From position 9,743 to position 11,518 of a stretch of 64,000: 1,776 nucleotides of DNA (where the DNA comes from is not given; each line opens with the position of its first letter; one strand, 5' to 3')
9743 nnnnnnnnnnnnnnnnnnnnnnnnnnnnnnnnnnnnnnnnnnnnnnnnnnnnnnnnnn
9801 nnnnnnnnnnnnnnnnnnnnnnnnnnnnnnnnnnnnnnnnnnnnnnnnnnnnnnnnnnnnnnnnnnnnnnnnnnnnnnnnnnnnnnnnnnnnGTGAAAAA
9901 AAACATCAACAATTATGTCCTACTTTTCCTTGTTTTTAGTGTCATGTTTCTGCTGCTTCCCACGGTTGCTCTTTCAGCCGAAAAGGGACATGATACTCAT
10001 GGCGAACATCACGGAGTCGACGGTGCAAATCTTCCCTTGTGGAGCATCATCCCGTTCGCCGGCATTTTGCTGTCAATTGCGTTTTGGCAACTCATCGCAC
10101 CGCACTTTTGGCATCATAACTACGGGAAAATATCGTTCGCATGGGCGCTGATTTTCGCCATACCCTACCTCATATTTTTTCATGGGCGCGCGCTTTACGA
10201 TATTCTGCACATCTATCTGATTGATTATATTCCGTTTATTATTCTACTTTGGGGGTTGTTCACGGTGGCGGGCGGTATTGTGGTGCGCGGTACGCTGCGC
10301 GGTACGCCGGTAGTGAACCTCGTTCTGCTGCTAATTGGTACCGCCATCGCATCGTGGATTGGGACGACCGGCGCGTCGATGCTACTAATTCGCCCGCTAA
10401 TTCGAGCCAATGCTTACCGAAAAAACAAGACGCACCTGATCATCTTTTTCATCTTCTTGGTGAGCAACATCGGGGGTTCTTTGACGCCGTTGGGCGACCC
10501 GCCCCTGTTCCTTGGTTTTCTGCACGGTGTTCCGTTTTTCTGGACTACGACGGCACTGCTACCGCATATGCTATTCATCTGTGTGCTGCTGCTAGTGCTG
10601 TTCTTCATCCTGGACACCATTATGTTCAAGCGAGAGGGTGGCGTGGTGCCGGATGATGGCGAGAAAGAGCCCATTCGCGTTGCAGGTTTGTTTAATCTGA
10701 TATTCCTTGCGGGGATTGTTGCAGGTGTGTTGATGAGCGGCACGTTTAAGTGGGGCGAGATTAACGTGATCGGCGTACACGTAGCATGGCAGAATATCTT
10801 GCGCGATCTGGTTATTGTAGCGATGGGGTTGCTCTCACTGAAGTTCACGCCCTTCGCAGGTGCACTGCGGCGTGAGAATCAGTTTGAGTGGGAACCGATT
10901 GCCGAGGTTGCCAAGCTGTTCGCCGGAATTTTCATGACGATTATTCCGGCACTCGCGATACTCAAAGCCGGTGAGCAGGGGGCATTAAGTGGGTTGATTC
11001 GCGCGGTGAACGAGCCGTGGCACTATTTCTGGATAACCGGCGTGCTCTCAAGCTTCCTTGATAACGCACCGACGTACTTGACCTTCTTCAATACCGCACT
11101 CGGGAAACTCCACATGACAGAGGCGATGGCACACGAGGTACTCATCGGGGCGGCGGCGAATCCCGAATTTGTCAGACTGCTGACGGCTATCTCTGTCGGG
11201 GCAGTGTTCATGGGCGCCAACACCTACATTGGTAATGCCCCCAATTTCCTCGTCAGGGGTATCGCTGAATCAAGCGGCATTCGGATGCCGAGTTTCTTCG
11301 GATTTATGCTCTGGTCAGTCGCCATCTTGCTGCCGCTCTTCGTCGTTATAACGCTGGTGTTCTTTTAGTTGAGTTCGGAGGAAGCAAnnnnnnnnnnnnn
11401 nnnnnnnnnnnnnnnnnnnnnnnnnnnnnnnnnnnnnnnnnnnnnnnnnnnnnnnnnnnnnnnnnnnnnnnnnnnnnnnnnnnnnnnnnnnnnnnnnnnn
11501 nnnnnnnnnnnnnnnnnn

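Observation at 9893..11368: A 12-TM permease gene is inserted inside the complex I operon, and nuoI is absent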

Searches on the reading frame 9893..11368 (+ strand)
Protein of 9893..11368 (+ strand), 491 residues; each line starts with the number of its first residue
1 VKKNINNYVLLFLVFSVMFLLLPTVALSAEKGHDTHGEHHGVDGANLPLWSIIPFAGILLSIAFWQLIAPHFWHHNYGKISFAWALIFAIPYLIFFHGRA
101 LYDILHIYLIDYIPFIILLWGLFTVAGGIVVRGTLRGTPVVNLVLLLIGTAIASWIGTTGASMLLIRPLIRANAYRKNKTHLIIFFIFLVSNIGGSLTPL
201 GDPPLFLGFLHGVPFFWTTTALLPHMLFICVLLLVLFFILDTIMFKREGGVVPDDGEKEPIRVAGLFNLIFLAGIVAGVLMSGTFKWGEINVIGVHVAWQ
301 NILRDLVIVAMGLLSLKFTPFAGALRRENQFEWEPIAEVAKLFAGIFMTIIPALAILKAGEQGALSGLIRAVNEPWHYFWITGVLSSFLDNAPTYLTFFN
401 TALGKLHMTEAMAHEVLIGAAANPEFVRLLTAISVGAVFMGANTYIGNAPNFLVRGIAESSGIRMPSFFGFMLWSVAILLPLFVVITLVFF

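Call 3: search_protein_families(library=pfam, proteins=[window:9893-11368:+], max_evalue=0.01)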
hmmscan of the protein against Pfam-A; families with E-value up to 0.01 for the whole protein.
window:9893-11368:+ (491 aa): 2 families
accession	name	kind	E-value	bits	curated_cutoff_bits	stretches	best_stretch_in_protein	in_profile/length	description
PF16980.11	CitMHS_2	-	2.8e-181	603.5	25.7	1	45-491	2-448/448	Putative citrate transport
PF03600.22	CitMHS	-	1.1e-11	44.9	31.9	2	121-407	59-319/336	Citrate transporter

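Call 13: find_related_loci(query=window:9893-11368:+, collection=genome_contigs, flank=10000)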
Query window:9893-11368:+ (491 aa) in genome_contigs; peptide patterns used: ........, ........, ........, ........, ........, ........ (x = any residue, [..] = any of these).
600 stretches matched a pattern (row limit reached: there are more); 550 encode a relative of the query (tblastn E <= 1e-3); the best 80 are kept; 80 distinct loci.
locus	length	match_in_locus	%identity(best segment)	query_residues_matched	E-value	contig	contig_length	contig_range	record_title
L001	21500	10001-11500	97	1-491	0e+0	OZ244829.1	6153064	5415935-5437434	MAG: Candidatus Poribacteria bacterium isolate f10cb695-1b13-44a5-8b8c-8d396a4a49c1 genome assembly, chromosome: 1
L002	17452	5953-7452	96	1-491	0e+0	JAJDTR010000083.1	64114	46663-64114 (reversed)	MAG: Candidatus Poribacteria bacterium isolate jk18x1bzbins.36 k141_693283, whole genome shotgun sequence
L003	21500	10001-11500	93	1-491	0e+0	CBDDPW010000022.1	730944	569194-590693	MAG: Candidatus Poribacteria bacterium isolate 3f36937d-8c17-4172-b0cd-efb7b76609bb genome assembly, contig: contig_22,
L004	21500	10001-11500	92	1-491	0e+0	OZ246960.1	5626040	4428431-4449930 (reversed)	MAG: Candidatus Poribacteria bacterium isolate 0ebab745-6bcd-42b0-bac1-d05ba6febf80 genome assembly, chromosome: 1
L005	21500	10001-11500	91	1-491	0e+0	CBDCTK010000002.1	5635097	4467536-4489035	MAG: Candidatus Poribacteria bacterium isolate 5e1f03a3-4ce1-415a-a4c9-4ecbe52226bd genome assembly, contig: contig_2, w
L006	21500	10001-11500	91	1-491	0e+0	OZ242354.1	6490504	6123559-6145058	MAG: Candidatus Poribacteria bacterium isolate 342ba744-3869-4f81-a489-a0f16b16fbc4 genome assembly, chromosome: 1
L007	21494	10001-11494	92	3-491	0e+0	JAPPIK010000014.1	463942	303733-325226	MAG: Candidatus Poribacteria bacterium isolate RHO2_bin_20 NODE_15_length_463942_cov_36.532953, whole genome shotgun seq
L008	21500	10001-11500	90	1-491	0e+0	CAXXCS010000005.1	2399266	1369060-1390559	MAG: Candidatus Poribacteria bacterium isolate f2072dac-7ec4-414b-ba18-4a473c62d403 genome assembly, contig: contig_5, w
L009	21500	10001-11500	90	1-491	0e+0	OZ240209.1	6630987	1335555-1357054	MAG: Candidatus Poribacteria bacterium isolate 386b7814-a0df-4328-ba8d-cea90b69f229 genome assembly, chromosome: 1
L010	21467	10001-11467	85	12-490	0e+0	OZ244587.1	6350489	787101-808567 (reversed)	MAG: Candidatus Poribacteria bacterium isolate 01ec1ce0-d2a5-493a-a37f-f7455bcb6da2 genome assembly, chromosome: 1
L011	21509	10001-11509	79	4-490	0e+0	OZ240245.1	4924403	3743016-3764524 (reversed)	MAG: Candidatus Poribacteria bacterium isolate dca23892-4e13-4299-a543-0851fd76b4fe genome assembly, chromosome: 1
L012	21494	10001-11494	79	1-482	0e+0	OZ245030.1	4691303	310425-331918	MAG: Candidatus Poribacteria bacterium isolate f3f56de0-ea6e-4eab-9813-cfd719c0cda4 genome assembly, chromosome: 1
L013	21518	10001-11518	78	4-490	0e+0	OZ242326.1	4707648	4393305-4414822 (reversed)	MAG: Candidatus Poribacteria bacterium isolate 51771988-02c0-4c83-b383-74e9f226940d genome assembly, chromosome: 1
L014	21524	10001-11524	77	1-490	0e+0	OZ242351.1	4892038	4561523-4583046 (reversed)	MAG: Candidatus Poribacteria bacterium isolate f935c7b2-2358-4189-a958-9ccc83df77d9 genome assembly, chromosome: 1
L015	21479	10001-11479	76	3-490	0e+0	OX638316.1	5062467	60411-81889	MAG: uncultured Poribacteria bacterium isolate 19b3914e-8088-41bb-88ee-c15fb0df7e30 genome assembly, chromosome: 1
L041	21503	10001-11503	71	1-491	0e+0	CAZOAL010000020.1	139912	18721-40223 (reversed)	MAG TPA_asm: uncultured bacterium isolate SRP119689_co1_304 genome assembly, contig: NODE_85_length_139912_cov_27.615929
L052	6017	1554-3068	62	8-491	0e+0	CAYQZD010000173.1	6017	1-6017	MAG TPA_asm: uncultured bacterium isolate SRP167671_co1_177 genome assembly, contig: NODE_15562_length_6017_cov_7.152130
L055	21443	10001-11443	63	13-491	0e+0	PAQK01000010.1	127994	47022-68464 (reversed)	MAG: Gemmatimonadetes bacterium isolate SP138 160929, whole genome shotgun sequence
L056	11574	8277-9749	61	10-491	0e+0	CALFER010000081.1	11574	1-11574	MAG TPA_asm: uncultured bacterium isolate SRR3330210_bin.56_CONCOCT_v1.1_MAG genome assembly, contig: ERZ724080.5646, wh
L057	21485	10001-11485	61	2-491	0e+0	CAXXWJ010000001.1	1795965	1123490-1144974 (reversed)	MAG: Syntrophales bacterium isolate 245eff7d-e5b7-4493-ab22-9b904db7233a genome assembly, contig: contig_1, whole genome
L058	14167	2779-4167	63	30-491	0e+0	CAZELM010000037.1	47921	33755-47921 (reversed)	MAG TPA_asm: uncultured bacterium isolate binchicken_co115_84 genome assembly, contig: NODE_1332_length_47921_cov_137.49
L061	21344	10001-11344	67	44-482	0e+0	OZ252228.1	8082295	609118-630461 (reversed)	MAG: Candidatus Latescibacterota bacterium isolate 2d5a3a6b-ac94-4199-888f-c4fbb53c5f42 genome assembly, chromosome: 1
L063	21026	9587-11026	63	13-491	0e+0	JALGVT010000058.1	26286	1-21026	MAG: candidate division LCP-89 bacterium isolate Meg19_1012_Bin_459 Meg19_1012_Bin_459_scaffold_15339, whole genome shot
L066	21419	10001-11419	62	33-491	0e+0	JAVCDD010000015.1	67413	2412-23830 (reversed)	MAG: Candidatus Hatepunaea meridiana isolate MAG_3300035698_979 Ga0374944_591334, whole genome shotgun sequence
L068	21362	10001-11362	65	35-491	0e+0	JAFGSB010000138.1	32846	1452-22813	MAG: candidate division KSB1 bacterium isolate Zod_Metabat.863 k87_10911842, whole genome shotgun sequence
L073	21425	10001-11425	63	12-491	0e+0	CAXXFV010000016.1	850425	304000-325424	MAG: bacterium isolate e055f79f-11b1-469d-a678-3d38a7c05fec genome assembly, contig: contig_16, whole genome shotgun seq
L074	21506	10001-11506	58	7-487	0e+0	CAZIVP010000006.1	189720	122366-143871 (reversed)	MAG TPA_asm: uncultured Calditrichaceae bacterium isolate SRP141376_co1_2 genome assembly, contig: NODE_112_length_18972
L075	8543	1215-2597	61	28-491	0e+0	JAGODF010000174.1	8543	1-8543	MAG: Spirochaetes bacterium isolate Go_SlDig_bin_460 Go_SlDig_25974_length_8543_cov_4.444629, whole genome shotgun seque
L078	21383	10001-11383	64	28-491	0e+0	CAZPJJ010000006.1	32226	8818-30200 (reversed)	MAG TPA_asm: uncultured Acidobacteriota bacterium isolate SRP093185_co1_106 genome assembly, contig: NODE_655_length_322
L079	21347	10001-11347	66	33-479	0e+0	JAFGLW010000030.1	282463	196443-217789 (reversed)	MAG: candidate division CSSED10-310 bacterium isolate Zod_Metabat.419 k87_14282845, whole genome shotgun sequence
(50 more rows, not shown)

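Call 14: search_protein_families(library=ncbifam, proteins=[window:9893-11368:+], max_evalue=0.001)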
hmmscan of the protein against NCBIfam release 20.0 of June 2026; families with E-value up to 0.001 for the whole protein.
window:9893-11368:+ (491 aa): 0 families

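Call 17: find_homologous_proteins(query=window:9893-11368:+, max_evalue=0.00001)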
Query window:9893-11368:+ (491 aa): 8000 proteins with E <= 0.00001 among 8000 candidates; the best 120 are listed.
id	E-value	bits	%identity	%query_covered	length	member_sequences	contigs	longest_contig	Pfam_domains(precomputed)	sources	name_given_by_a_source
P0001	0.0e+0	1082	100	100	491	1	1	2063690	PF16980.12,PF03600.23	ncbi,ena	-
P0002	0.0e+0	1057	97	100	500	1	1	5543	PF16980.12,PF03600.23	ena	-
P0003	0.0e+0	1049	96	100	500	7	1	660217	PF16980.12,PF03600.23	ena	-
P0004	0.0e+0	1044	96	100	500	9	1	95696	PF16980.12,PF03600.23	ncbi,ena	-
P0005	0.0e+0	1011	92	100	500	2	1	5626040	PF16980.12,PF03600.23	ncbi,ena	-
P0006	6.6e-298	1007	91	100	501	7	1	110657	PF16980.12,PF03600.23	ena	-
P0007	1.0e-297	1006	92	100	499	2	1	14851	PF16980.12,PF03600.23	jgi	jgi:Na+/H+ antiporter NhaD/arsenite permease-like protein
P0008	1.7e-296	1002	91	100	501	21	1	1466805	PF16980.12,PF03600.23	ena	-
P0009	4.8e-296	1001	91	100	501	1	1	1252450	PF16980.12,PF03600.23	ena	-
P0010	3.0e-295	998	91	100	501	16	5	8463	PF16980.12,PF03600.23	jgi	jgi:Na+/H+ antiporter NhaD/arsenite permease-like protein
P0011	7.6e-294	993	90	100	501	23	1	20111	PF16980.12,PF03600.23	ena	-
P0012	1.2e-275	933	89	100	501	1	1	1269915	PF16980.12,PF03600.23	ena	-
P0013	3.7e-271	919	83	100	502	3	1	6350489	PF16980.12,PF03600.23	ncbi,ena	-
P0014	1.8e-258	877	83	94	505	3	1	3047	PF16980.12,PF03600.23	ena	-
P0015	5.2e-256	869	80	99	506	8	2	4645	PF16980.12,PF03600.23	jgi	jgi:Na+/H+ antiporter NhaD/arsenite permease-like protein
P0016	3.2e-255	866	81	98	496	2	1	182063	PF16980.12,PF03600.23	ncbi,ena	-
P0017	3.5e-251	853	80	95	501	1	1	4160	PF16980.12,PF03600.23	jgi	-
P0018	4.8e-251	852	79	98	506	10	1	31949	PF16980.12,PF03600.23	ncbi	-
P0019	1.5e-249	847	78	99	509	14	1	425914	PF16980.12,PF03600.23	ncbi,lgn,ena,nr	ncbi:MAG: sodium:proton antiporter [Candidatus Poribacteria bacterium]|nr:sodium:proton antiporter [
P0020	4.8e-249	846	77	100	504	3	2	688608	PF16980.12,PF03600.23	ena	-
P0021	5.0e-249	846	78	99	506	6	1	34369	PF16980.12,PF03600.23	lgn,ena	-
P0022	2.4e-245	833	80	95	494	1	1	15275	PF16980.12,PF03600.23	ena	-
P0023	5.5e-244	829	76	99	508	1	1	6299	PF16980.12,PF03600.23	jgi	jgi:Na+/H+ antiporter NhaD/arsenite permease-like protein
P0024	1.4e-243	828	81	94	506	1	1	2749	PF16980.12,PF03600.23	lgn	-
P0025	1.8e-242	824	79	95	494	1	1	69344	PF16980.12,PF03600.23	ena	-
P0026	7.2e-241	819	79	94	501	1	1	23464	PF16980.12,PF03600.23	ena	-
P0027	1.2e-240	818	76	100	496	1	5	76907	PF16980.12,PF03600.23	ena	-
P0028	1.2e-240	818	76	100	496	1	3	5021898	PF16980.12,PF03600.23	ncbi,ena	-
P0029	1.7e-240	817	76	100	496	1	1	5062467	PF16980.12,PF03600.23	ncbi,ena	-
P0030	6.0e-240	816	80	91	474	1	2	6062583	PF16980.12,PF03600.23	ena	-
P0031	9.6e-240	815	76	98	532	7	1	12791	PF16980.12,PF03600.23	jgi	-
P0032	1.4e-239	814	80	91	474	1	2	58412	PF16980.12,PF03600.23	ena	-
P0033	2.2e-239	814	79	94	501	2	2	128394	PF16980.12,PF03600.23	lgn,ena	-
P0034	2.2e-239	814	76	97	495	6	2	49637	PF16980.12,PF03600.23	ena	-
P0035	2.2e-239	814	76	100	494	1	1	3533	PF16980.12,PF03600.23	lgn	-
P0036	2.3e-239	814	77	97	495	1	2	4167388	PF16980.12,PF03600.23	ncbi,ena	-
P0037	2.7e-239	813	76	100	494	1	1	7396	PF16980.12,PF03600.23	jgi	-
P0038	2.8e-239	813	80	91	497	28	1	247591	PF16980.12,PF03600.23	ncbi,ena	-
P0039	3.9e-239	813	80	91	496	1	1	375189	PF16980.12,PF03600.23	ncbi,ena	-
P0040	9.7e-239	812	80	91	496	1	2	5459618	PF16980.12,PF03600.23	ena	-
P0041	1.1e-238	811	80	91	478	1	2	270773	PF16980.12,PF03600.23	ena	-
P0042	1.2e-238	811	80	91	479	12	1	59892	PF16980.12,PF03600.23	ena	-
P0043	1.4e-238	811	80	91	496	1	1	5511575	PF16980.12,PF03600.23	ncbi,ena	-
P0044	1.6e-238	811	80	91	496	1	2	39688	PF16980.12,PF03600.23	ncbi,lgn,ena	-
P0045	2.0e-238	811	80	91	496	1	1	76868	PF16980.12,PF03600.23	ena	-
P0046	2.5e-238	810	75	100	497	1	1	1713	PF16980.12,PF03600.23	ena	-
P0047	2.8e-238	810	78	95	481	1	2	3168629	PF16980.12,PF03600.23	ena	-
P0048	3.2e-238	810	80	91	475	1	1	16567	PF16980.12,PF03600.23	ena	-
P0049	4.2e-238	809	77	97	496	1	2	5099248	PF16980.12,PF03600.23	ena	-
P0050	4.3e-238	809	78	95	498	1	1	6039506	PF16980.12,PF03600.23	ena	-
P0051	4.3e-238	809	78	95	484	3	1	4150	PF16980.12,PF03600.23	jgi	-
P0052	7.0e-238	809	78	95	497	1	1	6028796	PF16980.12,PF03600.23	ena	-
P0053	7.4e-238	809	80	91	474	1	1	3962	PF16980.12,PF03600.23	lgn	-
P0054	7.6e-238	809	77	97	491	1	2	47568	PF16980.12,PF03600.23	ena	-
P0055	7.7e-238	809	77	97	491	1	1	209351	PF16980.12,PF03600.23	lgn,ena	-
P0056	8.8e-238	808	80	91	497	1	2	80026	PF16980.12,PF03600.23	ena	-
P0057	1.3e-237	808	78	95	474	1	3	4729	PF16980.12,PF03600.23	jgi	jgi:Na+/H+ antiporter NhaD/arsenite permease-like protein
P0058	1.3e-237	808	78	95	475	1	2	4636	PF16980.12,PF03600.23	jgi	jgi:Na+/H+ antiporter NhaD/arsenite permease-like protein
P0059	1.5e-237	808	77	97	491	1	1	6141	PF16980.12,PF03600.23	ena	-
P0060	1.5e-237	808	78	95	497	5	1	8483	PF16980.12,PF03600.23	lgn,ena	-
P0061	1.8e-237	807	78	94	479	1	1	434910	PF16980.12,PF03600.23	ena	-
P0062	1.9e-237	807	80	91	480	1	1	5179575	PF16980.12,PF03600.23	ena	-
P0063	2.2e-237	807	80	91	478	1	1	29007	PF16980.12,PF03600.23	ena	-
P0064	2.7e-237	807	76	97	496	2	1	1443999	PF16980.12,PF03600.23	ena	-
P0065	2.7e-237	807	78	95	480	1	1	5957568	PF16980.12,PF03600.23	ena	-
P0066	3.0e-237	807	78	95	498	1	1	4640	PF16980.12,PF03600.23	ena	-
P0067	3.9e-237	806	78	95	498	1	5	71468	PF16980.12,PF03600.23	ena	-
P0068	4.0e-237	806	78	95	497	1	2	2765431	PF16980.12,PF03600.23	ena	-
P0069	4.1e-237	806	78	95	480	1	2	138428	PF16980.12,PF03600.23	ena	-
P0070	4.4e-237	806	74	100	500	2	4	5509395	PF16980.12,PF03600.23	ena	-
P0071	4.4e-237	806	77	97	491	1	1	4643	PF16980.12,PF03600.23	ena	-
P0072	4.5e-237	806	77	95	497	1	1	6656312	PF16980.12,PF03600.23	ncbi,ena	-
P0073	4.6e-237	806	79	91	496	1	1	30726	PF16980.12,PF03600.23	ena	-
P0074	5.0e-237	806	74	100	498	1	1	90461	PF16980.12,PF03600.23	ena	-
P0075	5.1e-237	806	78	95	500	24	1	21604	PF16980.12,PF03600.23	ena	-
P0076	5.1e-237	806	77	95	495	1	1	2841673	PF16980.12,PF03600.23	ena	-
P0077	5.3e-237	806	78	95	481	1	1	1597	PF16980.12,PF03600.23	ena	-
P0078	5.3e-237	806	78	95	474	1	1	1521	PF16980.12,PF03600.23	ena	-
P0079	6.8e-237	806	76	97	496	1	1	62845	PF16980.12,PF03600.23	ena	-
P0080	6.9e-237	805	78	95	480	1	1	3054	PF16980.12,PF03600.23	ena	-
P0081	7.1e-237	805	77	95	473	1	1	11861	PF16980.12,PF03600.23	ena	-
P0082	7.2e-237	805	76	97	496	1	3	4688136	PF16980.12,PF03600.23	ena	-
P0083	7.2e-237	805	76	97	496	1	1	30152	PF16980.12,PF03600.23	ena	-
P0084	7.5e-237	805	75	100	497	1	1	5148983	PF16980.12,PF03600.23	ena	-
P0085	7.6e-237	805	80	91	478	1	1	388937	PF16980.12,PF03600.23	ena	-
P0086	7.7e-237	805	75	97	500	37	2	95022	PF16980.12,PF03600.23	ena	-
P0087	7.9e-237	805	77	95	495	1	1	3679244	PF16980.12,PF03600.23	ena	-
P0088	8.2e-237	805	79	91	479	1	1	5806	PF16980.12,PF03600.23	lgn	-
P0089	8.8e-237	805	77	96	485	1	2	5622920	PF16980.12,PF03600.23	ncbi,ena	-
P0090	9.1e-237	805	78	95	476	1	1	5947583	PF16980.12,PF03600.23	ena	-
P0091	9.8e-237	805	76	97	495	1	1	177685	PF16980.12,PF03600.23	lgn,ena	-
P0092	9.8e-237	805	78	95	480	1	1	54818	PF16980.12,PF03600.23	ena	-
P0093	1.0e-236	805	80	91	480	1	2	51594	PF16980.12,PF03600.23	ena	-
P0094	1.0e-236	805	80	91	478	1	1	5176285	PF16980.12,PF03600.23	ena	-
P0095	1.0e-236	805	78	95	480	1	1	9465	PF16980.12,PF03600.23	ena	-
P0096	1.0e-236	805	75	100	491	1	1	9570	PF16980.12,PF03600.23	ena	-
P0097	1.0e-236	805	78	94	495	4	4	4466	PF16980.12,PF03600.23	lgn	-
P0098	1.2e-236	805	79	94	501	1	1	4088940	PF16980.12,PF03600.23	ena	-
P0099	1.2e-236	805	74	97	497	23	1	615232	PF16980.12,PF03600.23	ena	-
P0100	1.2e-236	805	79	94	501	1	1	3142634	PF16980.12,PF03600.23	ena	-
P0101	1.2e-236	805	78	95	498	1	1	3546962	PF16980.12,PF03600.23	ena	-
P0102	1.3e-236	805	77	97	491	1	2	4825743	PF16980.12,PF03600.23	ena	-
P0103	1.3e-236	805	74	100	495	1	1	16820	PF16980.12,PF03600.23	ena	-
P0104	1.4e-236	804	79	91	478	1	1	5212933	PF16980.12,PF03600.23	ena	-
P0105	1.4e-236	804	78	94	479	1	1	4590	PF16980.12,PF03600.23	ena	-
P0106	1.5e-236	804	75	100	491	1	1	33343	PF16980.12,PF03600.23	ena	-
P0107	1.6e-236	804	80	91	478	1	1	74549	PF16980.12,PF03600.23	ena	-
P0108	1.6e-236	804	76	97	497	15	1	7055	PF16980.12,PF03600.23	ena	-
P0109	1.6e-236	804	77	96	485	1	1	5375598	PF16980.12,PF03600.23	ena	-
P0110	1.7e-236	804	78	95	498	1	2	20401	PF16980.12,PF03600.23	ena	-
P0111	1.7e-236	804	77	95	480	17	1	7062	PF16980.12,PF03600.23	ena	-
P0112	1.8e-236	804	77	96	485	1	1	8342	PF16980.12,PF03600.23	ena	-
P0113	1.8e-236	804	74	100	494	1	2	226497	PF16980.12,PF03600.23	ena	-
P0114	1.8e-236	804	77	96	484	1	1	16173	PF16980.12,PF03600.23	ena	-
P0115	1.9e-236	804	79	91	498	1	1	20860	PF16980.12,PF03600.23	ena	-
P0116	1.9e-236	804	79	91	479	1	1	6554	PF16980.12,PF03600.23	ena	-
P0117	1.9e-236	804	74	100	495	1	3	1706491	PF16980.12,PF03600.23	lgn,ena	-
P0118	2.0e-236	804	77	95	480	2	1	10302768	PF16980.12,PF03600.23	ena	-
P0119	2.3e-236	804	75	97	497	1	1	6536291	PF16980.12,PF03600.23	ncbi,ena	-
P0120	2.4e-236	804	77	96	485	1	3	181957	PF16980.12,PF03600.23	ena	-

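Call 18: search_solved_structures(query=window:9893-11368:+, max_evalue=1)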
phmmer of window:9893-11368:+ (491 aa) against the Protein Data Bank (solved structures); distinct sequences matched with E-value up to 1: 1.
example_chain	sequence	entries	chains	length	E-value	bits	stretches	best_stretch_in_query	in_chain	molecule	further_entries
6j3y_M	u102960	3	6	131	0.22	13.7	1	9-77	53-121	Photosystem II reaction center protein M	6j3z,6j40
